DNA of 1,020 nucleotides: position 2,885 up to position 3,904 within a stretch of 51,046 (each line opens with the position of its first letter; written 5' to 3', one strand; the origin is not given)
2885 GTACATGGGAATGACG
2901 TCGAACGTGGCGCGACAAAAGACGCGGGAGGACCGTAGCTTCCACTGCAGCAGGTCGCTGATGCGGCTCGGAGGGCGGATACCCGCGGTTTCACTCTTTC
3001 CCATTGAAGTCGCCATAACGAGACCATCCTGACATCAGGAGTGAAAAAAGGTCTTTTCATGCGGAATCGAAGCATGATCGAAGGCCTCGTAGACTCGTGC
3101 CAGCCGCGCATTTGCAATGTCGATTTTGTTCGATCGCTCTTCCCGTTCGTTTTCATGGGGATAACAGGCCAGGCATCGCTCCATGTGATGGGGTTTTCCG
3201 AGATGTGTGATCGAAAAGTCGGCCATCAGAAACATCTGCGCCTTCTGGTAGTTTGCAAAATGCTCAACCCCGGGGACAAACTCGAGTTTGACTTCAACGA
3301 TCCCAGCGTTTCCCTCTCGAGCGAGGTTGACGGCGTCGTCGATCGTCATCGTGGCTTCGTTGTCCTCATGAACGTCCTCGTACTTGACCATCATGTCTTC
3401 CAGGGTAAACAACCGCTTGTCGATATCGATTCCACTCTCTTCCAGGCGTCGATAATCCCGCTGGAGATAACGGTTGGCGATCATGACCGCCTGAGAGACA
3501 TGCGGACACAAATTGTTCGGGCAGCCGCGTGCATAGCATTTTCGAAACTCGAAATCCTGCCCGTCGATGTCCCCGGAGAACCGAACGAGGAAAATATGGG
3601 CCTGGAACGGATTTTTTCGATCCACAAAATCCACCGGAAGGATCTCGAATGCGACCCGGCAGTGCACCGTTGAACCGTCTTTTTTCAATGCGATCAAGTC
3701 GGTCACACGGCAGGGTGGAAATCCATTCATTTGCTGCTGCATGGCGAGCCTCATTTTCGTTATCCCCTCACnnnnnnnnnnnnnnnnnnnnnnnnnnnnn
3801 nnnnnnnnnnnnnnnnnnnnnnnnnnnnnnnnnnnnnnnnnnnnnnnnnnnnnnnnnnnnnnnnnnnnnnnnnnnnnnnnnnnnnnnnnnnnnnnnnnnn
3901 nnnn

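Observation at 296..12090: Sigma-54-wired Hdr/MvhD/MetVF locus that also carries sulfur-relay (TusA, DsrE) and unknown Cys-rich modules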

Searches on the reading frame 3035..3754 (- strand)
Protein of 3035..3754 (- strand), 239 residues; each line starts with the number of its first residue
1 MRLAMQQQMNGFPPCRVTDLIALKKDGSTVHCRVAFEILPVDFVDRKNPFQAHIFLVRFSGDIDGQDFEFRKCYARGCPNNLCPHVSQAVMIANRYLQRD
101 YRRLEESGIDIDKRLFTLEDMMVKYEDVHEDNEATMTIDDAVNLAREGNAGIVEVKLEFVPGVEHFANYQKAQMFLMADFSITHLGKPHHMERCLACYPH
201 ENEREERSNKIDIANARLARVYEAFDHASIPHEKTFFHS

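Call 4: search_protein_families(library=pfam, proteins=[window:3035-3754:-], max_evalue=0.01)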
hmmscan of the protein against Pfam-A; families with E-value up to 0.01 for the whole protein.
window:3035-3754:- (239 aa): 0 families

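Call 6: search_protein_families(library=ncbifam, proteins=[window:3035-3754:-], max_evalue=0.001)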
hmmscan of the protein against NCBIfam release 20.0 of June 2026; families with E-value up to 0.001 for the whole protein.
window:3035-3754:- (239 aa): 0 families

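Call 12: find_homologous_proteins(query=window:3035-3754:-, max_evalue=0.001)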
Query window:3035-3754:- (239 aa): 1055 proteins with E <= 0.001 among 1234 candidates; the best 120 are listed.
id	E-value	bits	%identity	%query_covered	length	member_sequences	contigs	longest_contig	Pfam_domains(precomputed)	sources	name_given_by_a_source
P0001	6.4e-158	542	100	98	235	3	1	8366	-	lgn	-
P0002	1.6e-102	360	67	97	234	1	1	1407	-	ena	-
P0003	3.4e-102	359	67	97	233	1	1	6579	-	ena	-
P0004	7.7e-102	358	67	97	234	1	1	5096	-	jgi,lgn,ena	-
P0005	1.8e-101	357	68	95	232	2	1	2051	-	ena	-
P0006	6.0e-101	355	67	97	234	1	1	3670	-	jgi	jgi:hypothetical protein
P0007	6.3e-101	355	66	97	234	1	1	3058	-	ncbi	-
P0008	7.4e-101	355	66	97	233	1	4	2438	-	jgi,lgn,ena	jgi:hypothetical protein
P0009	7.6e-101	355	66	97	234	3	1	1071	-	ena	-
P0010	1.2e-100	354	68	97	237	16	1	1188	-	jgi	-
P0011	1.6e-100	354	66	97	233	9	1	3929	-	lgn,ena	-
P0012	1.8e-100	354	67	97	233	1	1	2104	-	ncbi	-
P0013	3.3e-100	353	67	97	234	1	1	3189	-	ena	-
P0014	5.9e-100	352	65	98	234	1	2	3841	-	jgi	-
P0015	1.2e-99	351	64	97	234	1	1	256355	-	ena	-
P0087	1.1e-90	322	59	98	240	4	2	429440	-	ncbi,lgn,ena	-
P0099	3.5e-90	320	62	94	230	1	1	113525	-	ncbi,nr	ncbi:MAG: hypothetical protein JEZ11_07315 [Desulfobacterales bacterium]|nr:hypothetical protein [De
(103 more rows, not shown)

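Call 13: find_encoding_contigs(protein=P0087, flank=10000, max_places=2)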
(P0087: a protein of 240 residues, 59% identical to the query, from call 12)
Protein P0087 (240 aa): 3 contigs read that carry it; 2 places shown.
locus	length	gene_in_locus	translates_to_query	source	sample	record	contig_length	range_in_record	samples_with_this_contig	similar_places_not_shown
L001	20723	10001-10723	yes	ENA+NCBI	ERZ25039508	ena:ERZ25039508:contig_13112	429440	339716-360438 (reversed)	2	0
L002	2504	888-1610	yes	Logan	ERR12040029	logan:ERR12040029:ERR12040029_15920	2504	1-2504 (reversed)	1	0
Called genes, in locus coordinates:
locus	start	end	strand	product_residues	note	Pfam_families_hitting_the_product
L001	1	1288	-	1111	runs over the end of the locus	PF12773:DZR, PF13240:Zn_Ribbon_1 (faint), PF00211:Guanylate_cyc, PF13191:AAA_16, PF14559:TPR_19 (faint), PF07719:TPR_2 (faint), PF13424:TPR_12 (faint), PF17874:TPR_MalT, +5 more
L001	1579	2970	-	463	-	PF00989:PAS, PF08448:PAS_4 (weak), PF13188:PAS_8 (weak), PF13426:PAS_9, PF00158:Sigma54_activat, PF14532:Sigma54_activ_2, PF25601:AAA_lid_14, PF02954:HTH_8, +1 more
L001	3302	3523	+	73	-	PF01206:TusA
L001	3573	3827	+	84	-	PF01206:TusA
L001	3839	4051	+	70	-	PF02662:FlpD (weak)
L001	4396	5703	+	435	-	PF00890:FAD_binding_2, PF01266:DAO, PF01946:Thi4 (weak), PF07992:Pyr_redox_2 (weak), PF13450:NAD_binding_8, PF13183:Fer4_8, PF12838:Fer4_7, PF13187:Fer4_9, +8 more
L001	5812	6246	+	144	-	-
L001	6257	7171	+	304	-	PF00890:FAD_binding_2 (weak), PF01266:DAO (weak), PF07992:Pyr_redox_2, PF12831:FAD_oxidored, PF13450:NAD_binding_8 (weak)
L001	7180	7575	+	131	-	-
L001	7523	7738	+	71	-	PF12838:Fer4_7 (weak), PF13187:Fer4_9 (weak), PF14697:Fer4_21 (weak), PF25160:LdpA_Fe-S-bd (weak), PF13237:Fer4_10 (weak), PF00037:Fer4, PF12837:Fer4_6 (weak), PF12838:Fer4_7 (weak)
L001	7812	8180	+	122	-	-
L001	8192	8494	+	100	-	PF13484:Fer4_16 (faint), PF25160:LdpA_Fe-S-bd (faint), PF14697:Fer4_21 (faint), PF13237:Fer4_10, PF13183:Fer4_8, PF12838:Fer4_7, PF13187:Fer4_9, PF13534:Fer4_17, +3 more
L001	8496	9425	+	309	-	PF02754:CCG (weak)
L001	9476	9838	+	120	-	PF02635:DsrE, PF13686:DrsE_2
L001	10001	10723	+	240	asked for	-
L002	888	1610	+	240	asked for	-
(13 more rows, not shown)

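Call 14: find_encoding_contigs(protein=P0099, flank=10000, max_places=2)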
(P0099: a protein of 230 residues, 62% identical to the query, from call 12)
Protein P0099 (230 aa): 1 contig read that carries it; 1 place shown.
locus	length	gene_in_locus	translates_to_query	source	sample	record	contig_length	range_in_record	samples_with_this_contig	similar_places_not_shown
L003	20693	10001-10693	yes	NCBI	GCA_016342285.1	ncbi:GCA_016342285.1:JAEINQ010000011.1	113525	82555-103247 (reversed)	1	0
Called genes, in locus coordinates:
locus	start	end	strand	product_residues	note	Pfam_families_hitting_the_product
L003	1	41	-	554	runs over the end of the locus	PF00512:HisKA (weak), PF02518:HATPase_c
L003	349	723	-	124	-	PF00085:Thioredoxin, PF13098:Thioredoxin_2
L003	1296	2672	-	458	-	PF00989:PAS, PF08448:PAS_4, PF13188:PAS_8, PF13426:PAS_9, PF00158:Sigma54_activat, PF14532:Sigma54_activ_2, PF07728:AAA_5, PF25601:AAA_lid_14, +3 more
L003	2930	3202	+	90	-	-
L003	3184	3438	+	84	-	PF01206:TusA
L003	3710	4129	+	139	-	PF02662:FlpD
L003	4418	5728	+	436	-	PF00890:FAD_binding_2 (weak), PF01266:DAO (weak), PF12831:FAD_oxidored (weak), PF13450:NAD_binding_8 (weak), PF00037:Fer4 (weak), PF13183:Fer4_8, PF12838:Fer4_7, PF13187:Fer4_9, +6 more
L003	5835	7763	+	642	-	PF00890:FAD_binding_2 (weak), PF01266:DAO (weak), PF07992:Pyr_redox_2 (weak), PF12831:FAD_oxidored (weak), PF13450:NAD_binding_8, PF12838:Fer4_7, PF14697:Fer4_21 (weak), PF00037:Fer4 (weak), +2 more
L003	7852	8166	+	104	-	-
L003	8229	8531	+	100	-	PF25160:LdpA_Fe-S-bd (faint), PF12797:Fer4_2 (faint), PF13183:Fer4_8, PF13237:Fer4_10, PF12800:Fer4_4 (faint), PF12838:Fer4_7, PF13187:Fer4_9, PF13534:Fer4_17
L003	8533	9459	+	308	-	PF02754:CCG (weak)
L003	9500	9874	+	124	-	PF02635:DsrE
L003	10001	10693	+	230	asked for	-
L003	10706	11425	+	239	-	PF12225:DUF5981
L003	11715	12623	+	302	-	PF02219:MTHFR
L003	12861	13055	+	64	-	-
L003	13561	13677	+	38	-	-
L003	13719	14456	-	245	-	PF01925:TauE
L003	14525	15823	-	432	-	PF00083:Sugar_tr, PF03137:OATP (faint), PF07690:MFS_1, PF00854:PTR2 (weak), PF07690:MFS_1 (weak)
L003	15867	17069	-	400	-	PF02771:Acyl-CoA_dh_N, PF02770:Acyl-CoA_dh_M, PF00441:Acyl-CoA_dh_1, PF08028:Acyl-CoA_dh_2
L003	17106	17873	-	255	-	PF06314:ADC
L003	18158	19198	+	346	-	PF12625:Arabinose_bd, PF12833:HTH_18, PF00165:HTH_AraC (weak)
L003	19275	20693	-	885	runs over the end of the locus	PF13522:GATase_6 (weak), PF01493:GXGXG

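Call 21: find_related_loci(query=A1, collection=genome_contigs, flank=10000)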
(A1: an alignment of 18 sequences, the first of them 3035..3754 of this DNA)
Query A1 (239 aa) in genome_contigs; peptide patterns used: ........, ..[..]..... (x = any residue, [..] = any of these).
194 stretches matched a pattern; 173 encode a relative of the query (tblastn E <= 1e-3); the best 80 are kept; 80 distinct loci.
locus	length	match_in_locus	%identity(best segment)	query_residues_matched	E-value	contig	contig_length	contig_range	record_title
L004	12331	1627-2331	65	3-237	4e-104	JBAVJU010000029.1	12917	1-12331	MAG: Desulfobacterales bacterium isolate MFD04317_ilm_asm_bin18 k127_1369, whole genome shotgun sequence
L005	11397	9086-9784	64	5-237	5e-103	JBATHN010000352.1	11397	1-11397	MAG: Desulfobacterales bacterium isolate MFD10306_ilm_asm_bin28 k127_119806, whole genome shotgun sequence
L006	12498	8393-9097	63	3-237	9e-102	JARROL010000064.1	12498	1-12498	MAG: Desulfobacterales bacterium isolate Spart_149_MAG scaffold_2630, whole genome shotgun sequence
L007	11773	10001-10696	66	5-237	1e-101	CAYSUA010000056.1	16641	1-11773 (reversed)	MAG TPA_asm: uncultured Desulfobacteraceae bacterium isolate SRP200020_co7_102 genome assembly, contig: NODE_2401_length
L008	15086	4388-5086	64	5-237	6e-101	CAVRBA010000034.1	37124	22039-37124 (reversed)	MAG: uncultured delta proteobacterium isolate MFD03551.bin.2.4 genome assembly, contig: contig_46925, whole genome shotg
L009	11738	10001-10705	64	3-238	9e-101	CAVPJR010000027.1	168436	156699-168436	MAG: uncultured delta proteobacterium isolate MFD09964.bin.3.281 genome assembly, contig: contig_6314, whole genome shot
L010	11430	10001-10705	62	3-237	6e-99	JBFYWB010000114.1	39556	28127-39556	MAG: Deltaproteobacteria bacterium isolate PPR_0338 PPR_0338_bin.40.fa_k121_1764005, whole genome shotgun sequence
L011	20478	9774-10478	61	3-238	1e-97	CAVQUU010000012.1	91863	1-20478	MAG: uncultured delta proteobacterium isolate MFD09964.bin.3.400 genome assembly, contig: contig_21356, whole genome sho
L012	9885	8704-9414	61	1-237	1e-96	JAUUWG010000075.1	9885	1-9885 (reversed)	MAG: Desulfobacterales bacterium isolate CSMAG_33 CSMAG_33_k141_793178_length_9885_cov_6.1336, whole genome shotgun sequ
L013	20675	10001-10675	62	13-237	4e-96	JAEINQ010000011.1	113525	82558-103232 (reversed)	MAG: Desulfobacterales bacterium isolate MAG8 NODE_185_length_113525_cov_6.318234, whole genome shotgun sequence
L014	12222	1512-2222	61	1-237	3e-96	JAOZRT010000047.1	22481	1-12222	MAG: Desulfobacterales bacterium isolate GMC6.concoct.7 GMC6_1616_length_22481_cov_8.626728, whole genome shotgun sequen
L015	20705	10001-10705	59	3-237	7e-96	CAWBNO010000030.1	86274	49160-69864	MAG: uncultured delta proteobacterium isolate MFD09779.bin.1.88 genome assembly, contig: contig_68225, whole genome shot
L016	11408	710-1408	60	5-237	2e-95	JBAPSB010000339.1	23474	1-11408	MAG: Desulfobacterales bacterium isolate MFD01244_ilm_asm_bin11 k127_116249, whole genome shotgun sequence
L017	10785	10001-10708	63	3-238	2e-95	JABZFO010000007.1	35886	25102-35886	MAG: Desulfosarcina sp. isolate Grevelingen_8MPaII_metabat2.25 scaffold_5761, whole genome shotgun sequence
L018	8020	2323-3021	60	5-237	4e-95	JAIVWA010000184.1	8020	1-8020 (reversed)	MAG: Gammaproteobacteria bacterium isolate HYP3_UM_18 NODE_1048_length_8020_cov_0.636260, whole genome shotgun sequence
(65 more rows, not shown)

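Call 28: predict_structure(alignment_id=A1)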
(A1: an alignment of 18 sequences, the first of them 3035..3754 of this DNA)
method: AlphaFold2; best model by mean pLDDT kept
length: 239 residues; sequences in the alignment: 18
mean_pLDDT: 82.7   pTM: 0.81
mean pLDDT of the five models: 82.7, 81.0, 80.1, 79.6, 79.0
residues with pLDDT >= 90: 114; 70-90: 88; 50-70: 21; < 50: 16
segments of 3 or more residues with pLDDT < 50: 1-7, 126-134
pLDDT, mean of each block of 10 residues (from residue 1): 42 89 93 87 77 88 93 83 71 92 94 82 51 62 80 90 79 92 83 91 93 95 91 88
secondary structure, 60 per line:
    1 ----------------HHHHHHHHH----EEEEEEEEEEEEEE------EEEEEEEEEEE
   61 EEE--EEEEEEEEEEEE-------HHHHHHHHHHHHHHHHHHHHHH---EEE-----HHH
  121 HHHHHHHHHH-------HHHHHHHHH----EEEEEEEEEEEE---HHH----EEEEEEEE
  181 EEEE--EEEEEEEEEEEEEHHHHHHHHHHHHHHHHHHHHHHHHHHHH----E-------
elements in order: H17-25 E30-43 E50-63 E66-77 H85-106 E110-112 H118-130 H138-146 E151-162 E173-184 E187-199 H200-227

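Call 32: fold_search(model_id=the predicted structure, library=pdb)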
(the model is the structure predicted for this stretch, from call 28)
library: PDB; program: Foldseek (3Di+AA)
matches with E <= 10: 919; with E <= 0.001: 0
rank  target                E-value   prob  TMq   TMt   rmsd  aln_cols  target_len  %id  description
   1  3fd2_A                7.2e-02  0.04  0.11  0.09  24.4       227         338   15  Crystal structure of mMsoI/DNA complex with calcium (released 2009-06-30)
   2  5nhn_B                9.1e-02  0.15  0.17  0.18  17.2       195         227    6  Super-Folder Green Fluorescent Protein Artificiall dimer linked via 148 position (released 2018-09-26)
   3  6wv4                  1.0e-01  0.13  0.17  0.12  17.2       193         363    5  Human VKOR C43S with warfarin (released 2020-11-11)
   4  6wv7_A                1.2e-01  0.14  0.17  0.12  17.2       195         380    6  Human VKOR with Chlorophacinone (released 2020-11-11)
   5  4j88_B                1.4e-01  0.13  0.17  0.18  16.4       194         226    6  Dark-state structure of sfGFP containing the unnatural amino acid p-azido-phenylalanine at residue 66 (released 2013-06-26)
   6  7a88                  1.5e-01  0.13  0.18  0.18  16.5       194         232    7  rsGreen0.7-K206A-F145M in the green-off state (released 2021-02-17)
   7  4ndj                  1.5e-01  0.12  0.17  0.15  17.6       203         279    5  Crystal Structure of a computational designed engrailed homeodomain variant fused with YFP (released 2014-11-05)
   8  4kf5_A                1.5e-01  0.11  0.16  0.20  14.8       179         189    7  Crystal Structure of Split GFP complexed with engineered sfCherry with an insertion of GFP fragment (released 2013-12-18)
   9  3ako_A                1.6e-01  0.11  0.16  0.23  16.4       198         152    7  Crystal Structure of the Reassembled Venus (released 2011-08-03)
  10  7o7h                  1.6e-01  0.12  0.17  0.17  17.2       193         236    6  Crystal structure of rsEGFP2 mutant V151L in the non-fluorescent off-state determined by synchrotron radiation at 100K (released 2022-07-27)
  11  3vht_B                1.6e-01  0.12  0.17  0.16  17.2       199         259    6  Crystal structure of GFP-Wrnip1 UBZ domain fusion protein in complex with ubiquitin (released 2012-10-10)
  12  7a89_B                1.8e-01  0.15  0.17  0.18  14.1       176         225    7  rsGreen0.7-K206A-F145Q in the green-on state (released 2021-02-17)
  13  6b7t_B                1.8e-01  0.12  0.17  0.19  16.1       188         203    6  Truncated strand 10-less green fluorescent protein (released 2017-12-27)
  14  4ndk_B                1.8e-01  0.11  0.17  0.15  17.5       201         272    6  Crystal structure of a computational designed engrailed homeodomain variant fused with YFP (released 2014-11-05)
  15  6fll                  1.9e-01  0.12  0.17  0.18  16.6       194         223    6  SPECTROSCOPIC AND STRUCTURAL STUDY OF QW, A EGFP MUTANT SHOWING PHOTOSWITCHING PROPERTIES (released 2019-02-06)
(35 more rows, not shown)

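Call 42: search_protein_families(library=pfam, proteins=[window:3035-3754:-], max_evalue=5)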
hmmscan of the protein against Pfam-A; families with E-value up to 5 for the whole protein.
window:3035-3754:- (239 aa): 3 families
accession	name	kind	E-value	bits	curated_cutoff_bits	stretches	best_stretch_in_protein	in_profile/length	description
PF12862.13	ANAPC5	-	0.05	14.1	23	1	125-149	48-72/91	Anaphase-promoting complex subunit 5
PF09148.16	DUF1934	-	0.05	14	22.5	1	121-172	31-84/128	Domain of unknown function (DUF1934)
PF07347.17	CI-B14_5a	-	0.2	12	25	1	75-120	28-73/95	NADH:ubiquinone oxidoreductase subunit B14.5a (Complex I-B14.5a)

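Call 72: search_protein_representatives(alignment_id=A1)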
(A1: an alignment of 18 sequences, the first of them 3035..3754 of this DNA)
Query: 18 sequences, 234 profile positions. Proteins with E-value up to 0.001 (for the whole library): 115; up to 1e-10: 73; up to 1e-30: 33. The best 115 are listed.
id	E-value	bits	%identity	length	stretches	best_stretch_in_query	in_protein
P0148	2.9e-102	357.5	-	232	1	6-234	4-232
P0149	5.2e-94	330.5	-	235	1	8-233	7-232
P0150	6.5e-94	330.2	-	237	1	5-233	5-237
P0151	7.5e-81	287.4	-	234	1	1-234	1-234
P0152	1.1e-79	283.7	-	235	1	1-233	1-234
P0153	6.6e-78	277.8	-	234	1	1-233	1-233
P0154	3.3e-77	275.5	-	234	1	2-234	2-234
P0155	2.9e-73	262.6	-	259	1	8-164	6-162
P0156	5.6e-72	258.4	-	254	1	9-234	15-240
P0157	1.9e-67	243.5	-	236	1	2-234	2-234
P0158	7.7e-64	231.8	-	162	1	21-160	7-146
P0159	1.5e-63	230.9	-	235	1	1-233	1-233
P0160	5.7e-63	228.9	-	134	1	1-133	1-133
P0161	1.3e-60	221.2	-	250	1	6-233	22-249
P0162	6.2e-60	219.0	-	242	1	7-233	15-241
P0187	5.9e-23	98.0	-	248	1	4-227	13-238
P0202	2.3e-16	76.4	-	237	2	31-153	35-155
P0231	2.1e-07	47.1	-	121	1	7-111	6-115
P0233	2.5e-07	46.8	-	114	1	10-112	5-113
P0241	3.0e-06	43.3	-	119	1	127-233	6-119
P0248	5.8e-06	42.3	-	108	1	129-233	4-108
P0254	3.6e-05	39.7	-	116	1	133-234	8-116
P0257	1.2e-04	38.0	-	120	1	128-233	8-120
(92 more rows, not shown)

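Call 74: search_protein_families(library=pfam, proteins=[P0231, P0233, P0241, P0248, P0254, P0257, P0187, P0202], max_evalue=1)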
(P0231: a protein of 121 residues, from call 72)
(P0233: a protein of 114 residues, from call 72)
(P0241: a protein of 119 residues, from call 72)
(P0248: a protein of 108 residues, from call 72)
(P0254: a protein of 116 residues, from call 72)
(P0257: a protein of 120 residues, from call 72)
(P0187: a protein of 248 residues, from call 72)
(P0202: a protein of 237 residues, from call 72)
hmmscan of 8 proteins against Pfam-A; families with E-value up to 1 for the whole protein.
P0231 (121 aa): 0 families

P0233 (114 aa): 0 families

P0241 (119 aa): 2 families
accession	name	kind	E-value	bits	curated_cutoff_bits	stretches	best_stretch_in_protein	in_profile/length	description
PF06903.17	VirK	-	0.06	13.9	23.7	1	15-70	7-62/98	VirK protein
PF15805.10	SCNM1_acidic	-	0.085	13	27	0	7-23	2-18/47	Acidic C-terminal region of sodium channel modifier 1 SCNM1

P0248 (108 aa): 0 families

P0254 (116 aa): 0 families

P0257 (120 aa): 0 families

P0187 (248 aa): 0 families

P0202 (237 aa): 0 families

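Call 75: find_homologous_proteins(query=P0248, max_evalue=0.001)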
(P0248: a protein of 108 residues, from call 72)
Query P0248 (108 aa): 30 proteins with E <= 0.001 among 41 candidates.
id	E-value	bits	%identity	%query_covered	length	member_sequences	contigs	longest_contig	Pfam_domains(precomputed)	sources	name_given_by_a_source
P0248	2.1e-62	225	100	100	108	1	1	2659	-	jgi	jgi:hypothetical protein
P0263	7.5e-37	143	66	97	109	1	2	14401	-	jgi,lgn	jgi:hypothetical protein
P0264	3.0e-24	103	49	100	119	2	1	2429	-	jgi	jgi:vacuolar-type H+-ATPase subunit D/Vma8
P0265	6.4e-22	96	50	99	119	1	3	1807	-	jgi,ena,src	-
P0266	8.0e-21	92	48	99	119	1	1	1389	-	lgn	-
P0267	2.0e-20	91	48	97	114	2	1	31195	-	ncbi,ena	-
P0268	2.6e-20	90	49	97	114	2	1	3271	-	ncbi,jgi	jgi:hypothetical protein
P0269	8.0e-20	89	47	100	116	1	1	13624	-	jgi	jgi:hypothetical protein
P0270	8.0e-20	89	50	99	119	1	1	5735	-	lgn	-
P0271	2.5e-19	87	47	97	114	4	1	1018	-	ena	-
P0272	2.5e-19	87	49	94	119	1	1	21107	-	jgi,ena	-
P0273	3.6e-19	87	47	96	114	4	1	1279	-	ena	-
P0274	3.8e-19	87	46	98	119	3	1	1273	-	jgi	-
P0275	1.0e-18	85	49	99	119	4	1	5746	-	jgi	jgi:hypothetical protein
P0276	2.0e-18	84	47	97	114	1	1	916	-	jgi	jgi:hypothetical protein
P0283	5.4e-17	80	45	98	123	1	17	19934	-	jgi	jgi:hypothetical protein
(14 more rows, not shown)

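Call 76: find_encoding_contigs(protein=P0267, flank=8000, max_places=1)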
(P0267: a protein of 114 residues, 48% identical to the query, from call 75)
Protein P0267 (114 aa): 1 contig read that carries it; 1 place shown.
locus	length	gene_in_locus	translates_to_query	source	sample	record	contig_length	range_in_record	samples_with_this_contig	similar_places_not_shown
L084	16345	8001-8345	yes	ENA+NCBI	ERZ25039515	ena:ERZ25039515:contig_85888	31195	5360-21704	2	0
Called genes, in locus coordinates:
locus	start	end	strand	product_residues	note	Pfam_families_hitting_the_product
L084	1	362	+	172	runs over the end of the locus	PF01327:Pep_deformylase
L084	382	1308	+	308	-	PF00551:Formyl_trans_N, PF02911:Formyl_trans_C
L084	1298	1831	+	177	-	PF01976:DUF116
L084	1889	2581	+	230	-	PF03793:PASTA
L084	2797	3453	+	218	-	PF00834:Ribul_P_3_epim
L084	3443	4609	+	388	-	-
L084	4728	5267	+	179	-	PF01066:CDP-OH_P_transf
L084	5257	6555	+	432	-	PF17820:PDZ_6 (weak), PF19238:Radical_SAM_2, PF04459:DUF512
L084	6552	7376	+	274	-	PF08501:Shikimate_dh_N, PF18317:SDH_C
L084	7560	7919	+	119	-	-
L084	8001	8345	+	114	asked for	-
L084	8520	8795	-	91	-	-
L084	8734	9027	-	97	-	PF04365:BrnT_toxin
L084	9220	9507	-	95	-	PF02452:PemK_toxin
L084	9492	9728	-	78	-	-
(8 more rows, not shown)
